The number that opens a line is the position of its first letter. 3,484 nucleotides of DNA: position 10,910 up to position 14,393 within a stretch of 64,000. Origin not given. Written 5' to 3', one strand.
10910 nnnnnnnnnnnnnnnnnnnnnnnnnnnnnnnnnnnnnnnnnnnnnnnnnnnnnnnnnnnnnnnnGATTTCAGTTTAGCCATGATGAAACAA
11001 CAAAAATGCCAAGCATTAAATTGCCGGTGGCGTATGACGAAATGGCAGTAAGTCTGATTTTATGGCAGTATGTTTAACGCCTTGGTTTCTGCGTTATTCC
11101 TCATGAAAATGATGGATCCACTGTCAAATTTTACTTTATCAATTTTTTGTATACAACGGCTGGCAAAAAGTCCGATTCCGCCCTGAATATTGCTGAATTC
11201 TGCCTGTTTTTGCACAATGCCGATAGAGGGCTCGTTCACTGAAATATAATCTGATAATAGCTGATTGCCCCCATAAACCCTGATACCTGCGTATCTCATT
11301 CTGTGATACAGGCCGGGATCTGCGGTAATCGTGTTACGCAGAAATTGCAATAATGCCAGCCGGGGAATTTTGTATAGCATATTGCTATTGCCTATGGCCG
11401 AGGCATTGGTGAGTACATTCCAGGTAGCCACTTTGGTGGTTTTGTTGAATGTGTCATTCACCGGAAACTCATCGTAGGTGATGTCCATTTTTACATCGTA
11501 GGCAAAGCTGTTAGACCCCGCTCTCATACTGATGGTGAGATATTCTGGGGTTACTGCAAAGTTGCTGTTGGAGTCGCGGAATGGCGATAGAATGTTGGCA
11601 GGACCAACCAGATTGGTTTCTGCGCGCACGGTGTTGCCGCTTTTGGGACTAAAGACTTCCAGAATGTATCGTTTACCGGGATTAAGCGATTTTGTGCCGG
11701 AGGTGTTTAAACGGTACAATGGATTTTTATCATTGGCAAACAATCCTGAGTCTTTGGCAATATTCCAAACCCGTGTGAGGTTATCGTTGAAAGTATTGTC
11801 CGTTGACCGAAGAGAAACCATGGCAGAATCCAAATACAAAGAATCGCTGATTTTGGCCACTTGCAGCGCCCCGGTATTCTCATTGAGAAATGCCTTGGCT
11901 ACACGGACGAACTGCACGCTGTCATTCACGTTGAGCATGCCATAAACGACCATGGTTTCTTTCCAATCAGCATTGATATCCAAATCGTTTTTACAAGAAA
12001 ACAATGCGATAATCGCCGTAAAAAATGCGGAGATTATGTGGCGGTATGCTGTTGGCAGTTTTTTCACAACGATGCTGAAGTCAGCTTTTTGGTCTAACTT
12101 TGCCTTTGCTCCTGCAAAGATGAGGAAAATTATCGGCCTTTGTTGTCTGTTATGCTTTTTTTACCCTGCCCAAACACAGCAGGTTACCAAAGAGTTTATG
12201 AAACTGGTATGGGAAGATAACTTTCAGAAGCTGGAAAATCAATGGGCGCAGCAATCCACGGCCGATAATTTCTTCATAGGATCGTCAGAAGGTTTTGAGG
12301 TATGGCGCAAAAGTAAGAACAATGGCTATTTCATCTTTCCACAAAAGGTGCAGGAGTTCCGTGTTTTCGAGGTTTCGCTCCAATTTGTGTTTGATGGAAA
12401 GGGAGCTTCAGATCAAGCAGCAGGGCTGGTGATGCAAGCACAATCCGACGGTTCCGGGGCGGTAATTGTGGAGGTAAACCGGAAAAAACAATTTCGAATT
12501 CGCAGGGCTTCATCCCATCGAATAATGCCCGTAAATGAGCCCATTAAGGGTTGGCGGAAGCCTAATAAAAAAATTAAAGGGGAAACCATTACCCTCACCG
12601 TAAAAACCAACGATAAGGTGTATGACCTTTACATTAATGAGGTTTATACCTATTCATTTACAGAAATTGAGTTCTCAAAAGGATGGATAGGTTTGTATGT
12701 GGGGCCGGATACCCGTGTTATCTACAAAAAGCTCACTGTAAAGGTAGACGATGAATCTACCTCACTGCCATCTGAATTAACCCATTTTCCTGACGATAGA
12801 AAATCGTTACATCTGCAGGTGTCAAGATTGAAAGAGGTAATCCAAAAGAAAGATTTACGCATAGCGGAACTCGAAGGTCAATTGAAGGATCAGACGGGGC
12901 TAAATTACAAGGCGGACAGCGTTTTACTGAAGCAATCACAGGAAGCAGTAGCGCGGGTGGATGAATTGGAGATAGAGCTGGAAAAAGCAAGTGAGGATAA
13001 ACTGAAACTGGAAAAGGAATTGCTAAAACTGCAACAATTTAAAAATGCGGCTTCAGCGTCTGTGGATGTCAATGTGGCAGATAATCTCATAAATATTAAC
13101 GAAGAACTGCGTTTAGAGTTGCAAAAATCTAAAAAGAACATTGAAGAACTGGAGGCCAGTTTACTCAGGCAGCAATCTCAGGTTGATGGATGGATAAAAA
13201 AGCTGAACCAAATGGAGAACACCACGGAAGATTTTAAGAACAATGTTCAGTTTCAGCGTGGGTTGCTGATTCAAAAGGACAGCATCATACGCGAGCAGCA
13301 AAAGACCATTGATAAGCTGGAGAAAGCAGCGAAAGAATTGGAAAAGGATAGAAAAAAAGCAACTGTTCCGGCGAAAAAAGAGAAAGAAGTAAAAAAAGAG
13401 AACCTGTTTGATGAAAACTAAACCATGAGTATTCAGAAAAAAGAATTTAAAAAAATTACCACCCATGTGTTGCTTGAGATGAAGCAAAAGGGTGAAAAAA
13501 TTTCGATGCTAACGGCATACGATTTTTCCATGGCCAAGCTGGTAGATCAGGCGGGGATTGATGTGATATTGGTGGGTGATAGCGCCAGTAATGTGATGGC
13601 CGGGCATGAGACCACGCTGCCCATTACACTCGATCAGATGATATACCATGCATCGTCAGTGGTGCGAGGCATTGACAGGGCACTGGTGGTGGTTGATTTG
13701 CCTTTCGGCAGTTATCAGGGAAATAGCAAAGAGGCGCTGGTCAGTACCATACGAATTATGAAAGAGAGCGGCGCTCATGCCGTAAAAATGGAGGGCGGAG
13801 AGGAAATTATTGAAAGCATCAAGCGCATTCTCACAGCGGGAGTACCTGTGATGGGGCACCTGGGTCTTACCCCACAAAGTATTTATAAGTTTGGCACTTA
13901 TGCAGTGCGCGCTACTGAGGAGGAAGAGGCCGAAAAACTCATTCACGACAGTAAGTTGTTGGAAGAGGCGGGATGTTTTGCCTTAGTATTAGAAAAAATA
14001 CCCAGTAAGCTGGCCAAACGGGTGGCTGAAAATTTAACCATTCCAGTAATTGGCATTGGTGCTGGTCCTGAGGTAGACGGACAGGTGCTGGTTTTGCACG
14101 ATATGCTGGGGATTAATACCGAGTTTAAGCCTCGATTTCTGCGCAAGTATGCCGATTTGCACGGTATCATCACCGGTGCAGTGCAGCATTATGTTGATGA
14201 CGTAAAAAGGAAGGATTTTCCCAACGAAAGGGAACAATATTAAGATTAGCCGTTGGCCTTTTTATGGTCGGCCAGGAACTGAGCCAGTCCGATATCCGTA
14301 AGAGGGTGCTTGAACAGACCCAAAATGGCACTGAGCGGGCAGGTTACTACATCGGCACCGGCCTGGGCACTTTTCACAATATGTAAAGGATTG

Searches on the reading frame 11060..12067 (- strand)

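Call 92: search_protein_families(library=pfam, proteins=[window:11060-12067:-], max_evalue=0.00001)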
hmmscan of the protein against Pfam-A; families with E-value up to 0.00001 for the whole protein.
window:11060-12067:- (335 aa): 1 family
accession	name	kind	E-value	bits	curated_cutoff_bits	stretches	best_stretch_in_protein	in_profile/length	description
PF14054.11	DUF4249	-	8.2e-10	39.1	28.5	1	29-303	4-262/269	Domain of unknown function (DUF4249)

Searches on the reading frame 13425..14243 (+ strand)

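Call 92: search_protein_families(library=pfam, proteins=[window:13425-14243:+], max_evalue=0.00001)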
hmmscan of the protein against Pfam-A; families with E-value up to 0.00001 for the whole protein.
window:13425-14243:+ (272 aa): 2 families
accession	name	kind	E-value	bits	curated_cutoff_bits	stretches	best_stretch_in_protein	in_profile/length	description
PF02548.21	Pantoate_transf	-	1.6e-114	382.2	28.7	1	10-268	1-259/259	Ketopantoate hydroxymethyltransferase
PF13714.12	PEP_mutase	-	5.8e-07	29.8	31.5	1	17-125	2-107/240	Phosphoenolpyruvate phosphomutase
